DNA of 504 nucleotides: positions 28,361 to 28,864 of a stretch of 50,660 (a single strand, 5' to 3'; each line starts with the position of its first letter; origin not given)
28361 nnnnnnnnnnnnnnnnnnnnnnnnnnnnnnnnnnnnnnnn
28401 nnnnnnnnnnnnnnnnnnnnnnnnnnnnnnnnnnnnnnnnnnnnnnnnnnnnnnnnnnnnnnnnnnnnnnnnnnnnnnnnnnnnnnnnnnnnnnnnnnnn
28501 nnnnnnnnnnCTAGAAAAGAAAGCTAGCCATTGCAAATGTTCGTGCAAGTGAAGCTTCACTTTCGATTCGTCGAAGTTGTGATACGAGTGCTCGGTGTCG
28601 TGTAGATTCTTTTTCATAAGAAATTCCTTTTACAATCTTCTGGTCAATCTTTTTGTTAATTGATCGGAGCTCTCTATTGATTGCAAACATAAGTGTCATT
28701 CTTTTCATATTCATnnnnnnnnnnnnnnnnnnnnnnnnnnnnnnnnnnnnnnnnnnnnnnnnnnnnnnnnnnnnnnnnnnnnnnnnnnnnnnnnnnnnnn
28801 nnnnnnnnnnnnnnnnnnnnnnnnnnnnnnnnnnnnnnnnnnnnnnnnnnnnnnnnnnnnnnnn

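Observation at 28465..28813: Perfect Cheo-type LexA box inside a consensus promoter driving a 67-aa ORF ahead of lexA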

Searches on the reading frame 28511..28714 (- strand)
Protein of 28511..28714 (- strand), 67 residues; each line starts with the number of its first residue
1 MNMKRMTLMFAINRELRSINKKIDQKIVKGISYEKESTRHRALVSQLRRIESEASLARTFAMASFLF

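Call 6: search_protein_families(library=pfam, proteins=[window:28511-28714:-], max_evalue=0.01)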
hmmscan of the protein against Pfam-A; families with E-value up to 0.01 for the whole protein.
window:28511-28714:- (67 aa): 0 families

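Call 7: find_homologous_proteins(query=window:28511-28714:-, max_evalue=0.01)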
Query window:28511-28714:- (67 aa): 25 proteins with E <= 0.01 among 25 candidates.
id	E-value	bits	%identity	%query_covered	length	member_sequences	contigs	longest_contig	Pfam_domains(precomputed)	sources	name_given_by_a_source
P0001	1.4e-32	127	99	100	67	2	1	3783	-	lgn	-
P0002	1.6e-32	127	99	100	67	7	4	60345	-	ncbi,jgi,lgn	-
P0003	6.1e-32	125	97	100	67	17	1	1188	-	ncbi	-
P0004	8.9e-32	124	96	100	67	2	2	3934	-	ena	-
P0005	1.1e-29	118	92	99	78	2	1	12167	-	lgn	-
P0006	3.4e-29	116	91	99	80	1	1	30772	-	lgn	-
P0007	2.5e-28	114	90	100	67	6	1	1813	-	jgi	jgi:hypothetical protein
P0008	5.6e-28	113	85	100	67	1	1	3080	-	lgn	-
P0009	1.4e-27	111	86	97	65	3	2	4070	-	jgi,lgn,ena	jgi:hypothetical protein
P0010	3.3e-27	110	86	97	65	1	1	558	-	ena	-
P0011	3.8e-26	107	82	100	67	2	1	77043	-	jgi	jgi:hypothetical protein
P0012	9.6e-26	106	82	97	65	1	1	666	-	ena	-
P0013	1.3e-25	105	82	97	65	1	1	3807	-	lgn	-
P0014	3.4e-25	104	82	97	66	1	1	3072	-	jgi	jgi:hypothetical protein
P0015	8.1e-25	103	80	97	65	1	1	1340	-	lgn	-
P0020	2.8e-20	89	69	97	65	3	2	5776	-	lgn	-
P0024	1.1e-13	68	56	94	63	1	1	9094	-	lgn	-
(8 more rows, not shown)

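Call 8: search_protein_families(library=ncbifam, proteins=[window:28511-28714:-], max_evalue=0.01)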
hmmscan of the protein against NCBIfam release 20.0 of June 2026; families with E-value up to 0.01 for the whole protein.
window:28511-28714:- (67 aa): 0 families

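Call 10: find_encoding_contigs(protein=P0011, flank=4000, max_places=3)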
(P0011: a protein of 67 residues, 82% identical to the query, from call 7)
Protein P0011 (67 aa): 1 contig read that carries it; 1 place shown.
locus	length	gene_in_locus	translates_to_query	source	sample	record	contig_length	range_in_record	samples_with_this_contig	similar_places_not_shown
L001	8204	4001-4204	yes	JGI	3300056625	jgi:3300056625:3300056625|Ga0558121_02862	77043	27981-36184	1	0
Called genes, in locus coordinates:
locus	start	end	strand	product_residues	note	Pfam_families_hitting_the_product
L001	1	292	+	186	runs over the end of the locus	PF01928:CYTH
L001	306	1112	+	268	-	PF02129:Peptidase_S15 (weak), PF08538:DUF1749 (faint), PF12146:Hydrolase_4, PF00561:Abhydrolase_1, PF12697:Abhydrolase_6, PF00326:Peptidase_S9, PF01738:DLH (faint), PF12146:Hydrolase_4 (weak)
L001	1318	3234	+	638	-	PF00580:UvrD-helicase, PF02562:PhoH (faint), PF13245:AAA_19, PF13401:AAA_22 (faint), PF13604:AAA_30 (faint), PF01443:Viral_helicase1 (faint), PF13087:AAA_12 (weak)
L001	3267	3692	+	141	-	PF01451:LMWPc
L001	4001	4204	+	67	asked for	-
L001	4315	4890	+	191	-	PF00717:Peptidase_S24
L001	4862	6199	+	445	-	-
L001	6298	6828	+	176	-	PF01878:EVE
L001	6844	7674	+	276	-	PF05656:DUF805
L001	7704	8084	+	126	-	-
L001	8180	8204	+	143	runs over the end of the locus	-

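Call 11: find_encoding_contigs(protein=P0024, flank=4000, max_places=3)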
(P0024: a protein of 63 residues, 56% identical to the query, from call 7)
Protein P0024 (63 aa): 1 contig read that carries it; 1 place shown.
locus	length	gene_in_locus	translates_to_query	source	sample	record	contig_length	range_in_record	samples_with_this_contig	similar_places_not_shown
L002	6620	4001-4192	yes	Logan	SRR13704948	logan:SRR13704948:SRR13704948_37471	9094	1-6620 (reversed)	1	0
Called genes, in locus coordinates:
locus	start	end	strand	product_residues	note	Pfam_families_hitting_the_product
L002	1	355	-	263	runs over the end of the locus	PF01479:S4, PF00849:PseudoU_synth_2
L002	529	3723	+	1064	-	-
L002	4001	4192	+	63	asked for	-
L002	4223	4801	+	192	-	PF00717:Peptidase_S24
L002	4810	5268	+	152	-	PF01878:EVE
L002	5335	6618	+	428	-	?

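Call 12: find_encoding_contigs(protein=P0020, flank=4000, max_places=3)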
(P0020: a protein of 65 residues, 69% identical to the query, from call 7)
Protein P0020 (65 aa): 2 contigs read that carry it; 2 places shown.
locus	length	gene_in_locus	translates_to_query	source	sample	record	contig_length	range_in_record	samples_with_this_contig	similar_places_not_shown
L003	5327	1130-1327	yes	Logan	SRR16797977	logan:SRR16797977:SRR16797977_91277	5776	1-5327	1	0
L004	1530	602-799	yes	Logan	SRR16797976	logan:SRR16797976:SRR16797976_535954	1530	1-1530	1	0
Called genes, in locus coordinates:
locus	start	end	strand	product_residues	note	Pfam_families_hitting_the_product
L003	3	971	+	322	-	?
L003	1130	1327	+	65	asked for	-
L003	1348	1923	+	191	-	PF00717:Peptidase_S24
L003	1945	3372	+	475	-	-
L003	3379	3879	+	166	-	PF01878:EVE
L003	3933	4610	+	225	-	PF05656:DUF805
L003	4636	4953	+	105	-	-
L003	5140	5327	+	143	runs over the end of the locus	-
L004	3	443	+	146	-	?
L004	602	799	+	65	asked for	-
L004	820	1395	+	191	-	PF00717:Peptidase_S24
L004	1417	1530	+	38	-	?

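Call 40: predict_structure(alignment_id=A1)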
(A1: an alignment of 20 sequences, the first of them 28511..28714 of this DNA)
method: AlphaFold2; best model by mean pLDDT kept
length: 67 residues; sequences in the alignment: 20
mean_pLDDT: 85.2   pTM: 0.65
mean pLDDT of the five models: 85.2, 83.5, 82.7, 78.3, 70.9
residues with pLDDT >= 90: 39; 70-90: 14; 50-70: 14; < 50: 0
segments of 3 or more residues with pLDDT < 50: none
pLDDT, mean of each block of 10 residues (from residue 1): 82 95 97 96 90 70 58
secondary structure, 60 per line:
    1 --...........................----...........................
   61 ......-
elements in order: H3-29 H34-66
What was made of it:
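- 28511..28714 (-): First cistron: a 67-aa basic protein (pI 11) from an unnamed family. Predicted antiparallel two-helix hairpin with a hydrophobic, aromatic C-terminal tail. AF2 pLDDT 85 (call 40).
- On SulA (PF03846): The predicted fold is a two-helix hairpin (call 40).
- On Sda checkpoint protein: Only the hairpin shape is shared (call 40).
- Closest known: Sda. Same: The predicted fold here is also a two-helix hairpin with a distinct C-terminal tail (call 40).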

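Call 42: search_protein_representatives(alignment_id=A1)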
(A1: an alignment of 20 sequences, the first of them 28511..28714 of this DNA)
Query: 20 sequences, 66 profile positions. Proteins with E-value up to 0.001 (for the whole library): 309; up to 1e-10: 7; up to 1e-30: 1. The best 150 are listed.
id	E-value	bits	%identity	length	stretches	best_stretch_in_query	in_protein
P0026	3.4e-31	123.3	-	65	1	2-66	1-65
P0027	1.6e-24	101.9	-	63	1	2-64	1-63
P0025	1.8e-22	95.3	-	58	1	1-57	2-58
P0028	1.5e-11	60.4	-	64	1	2-63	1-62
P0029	1.5e-11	60.3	-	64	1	8-61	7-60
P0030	6.7e-11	58.3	-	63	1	2-55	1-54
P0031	8.9e-11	57.9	-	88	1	2-56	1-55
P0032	1.2e-10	57.4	-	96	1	2-56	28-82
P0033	1.3e-10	57.3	-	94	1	6-60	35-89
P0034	1.3e-10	57.3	-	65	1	2-55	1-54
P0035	1.3e-10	57.3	-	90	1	2-54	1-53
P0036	1.4e-10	57.2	-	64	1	8-55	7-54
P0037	1.8e-10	56.9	-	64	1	2-66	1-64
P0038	2.1e-10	56.7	-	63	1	3-65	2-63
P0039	2.6e-10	56.3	-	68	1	10-63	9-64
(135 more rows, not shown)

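Call 44: fold_search(model_id=the predicted structure, library=pdb)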
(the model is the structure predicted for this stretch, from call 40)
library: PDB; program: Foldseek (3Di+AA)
matches with E <= 10: 152; with E <= 0.001: 0
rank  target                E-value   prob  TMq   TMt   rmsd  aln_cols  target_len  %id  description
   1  3qne                  2.9e-01  1.00  0.80  0.14   1.9        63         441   14  Candida albicans seryl-tRNA synthetase (released 2011-08-03)
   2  6r1o                  4.4e-01  0.97  0.70  0.13   2.1        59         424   20  Crystal structure of E. coli seryl-tRNA synthetase complexed to a seryl sulfamoyl adenosine derivative (released 2020-01-22)
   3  6r1m_A                5.4e-01  0.97  0.71  0.12   2.1        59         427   20  Crystal structure of E. coli seryl-tRNA synthetase complexed to seryl sulfamoyl adenosine (released 2020-01-22)
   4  3qo7                  5.8e-01  0.98  0.80  0.14   1.9        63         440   14  Crystal structure of the seryl-tRNA synthetase from Candida albicans (released 2011-08-03)
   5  6r1m_B                6.2e-01  0.96  0.70  0.12   2.2        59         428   20  Crystal structure of E. coli seryl-tRNA synthetase complexed to seryl sulfamoyl adenosine (released 2020-01-22)
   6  6he3_A                8.1e-01  0.97  0.78  0.14   1.8        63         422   16  Pseudomonas aeruginosa Seryl-tRNA Synthetase in Complex with 5'-O-(N-(L-seryl)-sulfamoyl)cytidine (released 2019-12-04)
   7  1skv_C                9.3e-01  0.97  0.75  0.85   1.3        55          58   13  Crystal Structure of D-63 from Sulfolobus Spindle Virus 1 (released 2004-07-13)
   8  9qmp                  9.3e-01  0.91  0.70  0.13   2.1        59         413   20  E.coli seryl-tRNA synthetase (released 2025-05-14)
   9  6gir                  1.1e+00  0.16  0.30  0.08   5.4        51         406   20  Arabidopsis thaliana cytosolic seryl-tRNA synthetase (released 2019-01-02)
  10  1skv_B                1.3e+00  0.93  0.80  0.87   1.6        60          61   12  Crystal Structure of D-63 from Sulfolobus Spindle Virus 1 (released 2004-07-13)
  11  6hdz_A                1.5e+00  0.90  0.78  0.14   1.8        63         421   16  Pseudomonas aeruginosa Seryl-tRNA Synthetase in Complex with 5'-O-(N-(L-seryl)-Sulfamoyl)uridine (released 2019-12-04)
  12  6c48_D                1.5e+00  0.80  0.72  0.57   2.5        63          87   14  Crystal structure of B-Myb-LIN9-LIN52 complex (released 2018-09-19)
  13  6b87_A                1.5e+00  0.30  0.44  0.30   5.3        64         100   12  Crystal structure of transmembrane protein TMHC2_E (released 2018-03-14)
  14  9c7z_A                1.5e+00  0.20  0.40  0.40   5.1        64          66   19  Hallucinated C3 protein assembly HALC3_919 (released 2025-05-21)
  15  6he1_A                1.6e+00  0.90  0.81  0.14   1.6        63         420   16  Pseudomonas aeruginosa Seryl-tRNA Synthetase in Complex with 5'-O-(N-(L-seryl)-sulfamoyl)N3-methyluridine (released 2019-12-04)
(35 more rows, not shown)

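Call 46: search_protein_families(library=pfam, alignment_id=A3, max_evalue=1)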
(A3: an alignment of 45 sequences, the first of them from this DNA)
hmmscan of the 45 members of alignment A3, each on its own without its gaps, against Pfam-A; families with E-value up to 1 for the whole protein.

A. member 1, seq(67 aa): 2 families
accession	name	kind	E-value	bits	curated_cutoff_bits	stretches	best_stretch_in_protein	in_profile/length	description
PF08656.15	DASH_Dad3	-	0.018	15.5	23.1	1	14-64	24-61/76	DASH complex subunit Dad3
PF05289.16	BLYB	-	0.088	13.5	25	1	3-40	52-90/120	Borrelia hemolysin accessory protein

B. families by the number of members that match (of 45 scanned): 29 families (the first 25 are shown)
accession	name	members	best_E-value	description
PF08656.15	DASH_Dad3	7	0.0025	DASH complex subunit Dad3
PF08776.16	VASP_tetra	3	0.0078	VASP tetramerisation domain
PF01166.23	TSC22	2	0.0044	TSC-22/dip/bun family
PF16523.10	betaPIX_CC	2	0.038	betaPIX coiled coil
PF19683.4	DUF6185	2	0.24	Family of unknown function (DUF6185)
PF10151.14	TMEM214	1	0.00089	TMEM214, C-terminal, caspase 4 activator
PF13112.11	DUF3965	1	0.0058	Protein of unknown function (DUF3965)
PF06698.16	DUF1192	1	0.0086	Protein of unknown function (DUF1192)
PF05859.17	Mis12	1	0.029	Mis12 protein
PF22667.2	Lon_lid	1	0.038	Lon protease AAA+ ATPase lid domain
PF22376.2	PSV_trans_reg_dom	1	0.041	PSV, transcriptional regulator domain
PF10266.14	Strumpellin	1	0.045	Hereditary spastic paraplegia protein strumpellin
PF04057.18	Rep-A_N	1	0.049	Replication factor-A protein 1, N-terminal domain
PF14265.11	DUF4355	1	0.054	Capsid assembly scaffolding protein Gp46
PF03172.18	HSR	1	0.066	HSR domain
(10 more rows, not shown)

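Call 47: search_solved_structures(query=A3, max_evalue=10)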
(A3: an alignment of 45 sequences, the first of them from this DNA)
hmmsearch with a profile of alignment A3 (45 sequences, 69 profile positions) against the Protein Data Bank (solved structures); distinct sequences matched with E-value up to 10: 3.
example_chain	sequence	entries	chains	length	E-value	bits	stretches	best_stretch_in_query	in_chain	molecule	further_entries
6gov_N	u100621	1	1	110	0.46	13.5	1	35-59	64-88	Antitermination protein N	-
5ms0_N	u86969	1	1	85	0.49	13.4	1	35-59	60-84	Antitermination protein N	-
7w91_A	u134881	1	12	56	0.78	12.7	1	34-53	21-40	Centrosomal protein of 63 kDa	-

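Call 53: find_homologous_proteins(query=A3, max_evalue=0.001)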
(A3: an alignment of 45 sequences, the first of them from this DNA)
Query A3 (45 sequences) (67 aa, profile of the alignment): 433 proteins with E <= 0.001 among 689 candidates; the best 120 are listed.
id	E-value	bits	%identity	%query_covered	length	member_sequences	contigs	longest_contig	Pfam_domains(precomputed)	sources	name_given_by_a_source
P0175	2.4e-26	109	35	97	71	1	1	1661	-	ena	-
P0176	2.7e-26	109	41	84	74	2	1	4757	-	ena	-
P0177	5.9e-26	108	41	84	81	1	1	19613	-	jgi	jgi:hypothetical protein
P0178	1.5e-25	106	34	97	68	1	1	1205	-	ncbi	-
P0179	2.1e-25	106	45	84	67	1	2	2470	-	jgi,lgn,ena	jgi:hypothetical protein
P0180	2.5e-25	106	44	67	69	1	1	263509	-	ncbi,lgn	ncbi:MAG: hypothetical protein V4473_01195 [Patescibacteria group bacterium]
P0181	2.7e-25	106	50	54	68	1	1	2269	-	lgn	-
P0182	4.3e-25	105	37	97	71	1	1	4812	-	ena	-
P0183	4.7e-25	105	44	58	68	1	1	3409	-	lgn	-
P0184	5.1e-25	105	46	79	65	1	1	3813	-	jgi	-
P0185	5.4e-25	105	38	97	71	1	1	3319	-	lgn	-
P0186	5.8e-25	105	34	93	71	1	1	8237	-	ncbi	-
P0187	6.5e-25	104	39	97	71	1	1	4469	-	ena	-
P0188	7.0e-25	104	34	93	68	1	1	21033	-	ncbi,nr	ncbi:MAG: hypothetical protein JWO00_127 [Candidatus Parcubacteria bacterium]|nr:hypothetical protei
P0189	7.5e-25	104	38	97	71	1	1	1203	-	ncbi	-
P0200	2.8e-24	102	40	93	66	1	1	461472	-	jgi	-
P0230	1.8e-23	100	36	97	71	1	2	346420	-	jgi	jgi:hypothetical protein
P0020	2.2e-22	96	69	97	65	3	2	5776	-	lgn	-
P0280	2.9e-22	96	39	99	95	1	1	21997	-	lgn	-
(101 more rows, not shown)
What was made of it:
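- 28511..28714 (-): Homologs: calls 7, 42, 53.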

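Call 70: find_encoding_contigs(protein=P0200, flank=2500, max_places=1)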
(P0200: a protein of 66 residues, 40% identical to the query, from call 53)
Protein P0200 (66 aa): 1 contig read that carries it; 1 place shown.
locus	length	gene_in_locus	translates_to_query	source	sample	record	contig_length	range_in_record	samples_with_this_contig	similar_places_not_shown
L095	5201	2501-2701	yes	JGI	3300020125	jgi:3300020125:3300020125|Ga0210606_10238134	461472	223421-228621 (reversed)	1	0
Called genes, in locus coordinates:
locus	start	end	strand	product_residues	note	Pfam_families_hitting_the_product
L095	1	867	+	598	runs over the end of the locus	PF00664:ABC_membrane, PF00005:ABC_tran, PF02463:SMC_N (faint)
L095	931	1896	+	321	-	PF00413:Peptidase_M10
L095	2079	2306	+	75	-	-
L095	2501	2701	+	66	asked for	-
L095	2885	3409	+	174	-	PF00717:Peptidase_S24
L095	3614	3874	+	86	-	-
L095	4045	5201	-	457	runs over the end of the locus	PF01406:tRNA-synt_1e, PF09334:tRNA-synt_1g (faint), PF09190:DALR_2 (weak), PF23493:CysS_C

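Call 71: find_encoding_contigs(protein=P0230, flank=2500, max_places=1)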
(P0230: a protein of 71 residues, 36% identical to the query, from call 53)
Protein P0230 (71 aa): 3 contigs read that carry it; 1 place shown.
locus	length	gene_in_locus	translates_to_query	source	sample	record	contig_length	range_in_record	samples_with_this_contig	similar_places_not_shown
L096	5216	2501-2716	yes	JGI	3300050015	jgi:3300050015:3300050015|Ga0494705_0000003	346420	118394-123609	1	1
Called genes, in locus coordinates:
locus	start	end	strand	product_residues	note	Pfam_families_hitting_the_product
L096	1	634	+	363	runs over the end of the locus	PF11141:DUF2914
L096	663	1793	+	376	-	-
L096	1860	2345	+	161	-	PF03640:Lipoprotein_15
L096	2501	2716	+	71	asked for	-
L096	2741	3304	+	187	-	PF00717:Peptidase_S24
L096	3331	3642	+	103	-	-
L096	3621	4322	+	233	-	PF02698:DUF218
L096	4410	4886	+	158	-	PF10648:Gmad2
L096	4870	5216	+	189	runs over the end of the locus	PF01625:PMSR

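Call 72: find_encoding_contigs(protein=P0280, flank=2500, max_places=1)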
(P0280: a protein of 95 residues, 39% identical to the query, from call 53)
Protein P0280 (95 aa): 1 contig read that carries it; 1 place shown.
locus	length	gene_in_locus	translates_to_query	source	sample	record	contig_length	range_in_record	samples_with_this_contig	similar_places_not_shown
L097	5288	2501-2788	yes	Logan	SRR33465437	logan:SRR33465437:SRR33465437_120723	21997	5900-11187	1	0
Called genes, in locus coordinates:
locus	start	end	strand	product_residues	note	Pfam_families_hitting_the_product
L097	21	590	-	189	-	PF04542:Sigma70_r2, PF08281:Sigma70_r4_2, PF04545:Sigma70_r4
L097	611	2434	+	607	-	PF02689:Herpes_Helicase (faint), PF05970:PIF1, PF13604:AAA_30, PF13245:AAA_19, PF13401:AAA_22 (weak), PF21530:Pif1_2B_dom, PF14493:HTH_40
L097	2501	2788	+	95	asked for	-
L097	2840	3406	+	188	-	PF00717:Peptidase_S24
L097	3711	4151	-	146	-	PF07291:MauE, PF07681:DoxX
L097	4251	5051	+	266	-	PF13175:AAA_15 (faint), PF00005:ABC_tran, PF13304:AAA_21 (faint)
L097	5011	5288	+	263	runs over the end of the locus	PF01061:ABC2_membrane, PF12698:ABC2_membrane_3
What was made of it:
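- The genes upstream of the pair differ from locus to locus (calls 10-12, 70-72).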

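Call 75: search_protein_families(library=phrogs, alignment_id=A3, max_evalue=0.01)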
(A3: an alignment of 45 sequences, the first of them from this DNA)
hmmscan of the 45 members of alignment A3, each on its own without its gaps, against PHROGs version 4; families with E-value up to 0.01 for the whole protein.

A. member 1, seq(67 aa): 0 families

B. families by the number of members that match (of 45 scanned): 2 families
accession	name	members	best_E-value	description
phrog_12256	-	1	0.0027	-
phrog_3654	-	1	0.0079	-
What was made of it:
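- On LexA co-factors (DdrR, GIL01 gp7): PHROGs gave no family match (call 75).
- No integrase or phage genes are nearby, and there is no PHROG match (call 75).
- Tried and rejected: Pfam, NCBIfam, PHROGs and a PDB sequence profile all gave nothing (calls 6, 8, 46, 47, 75).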
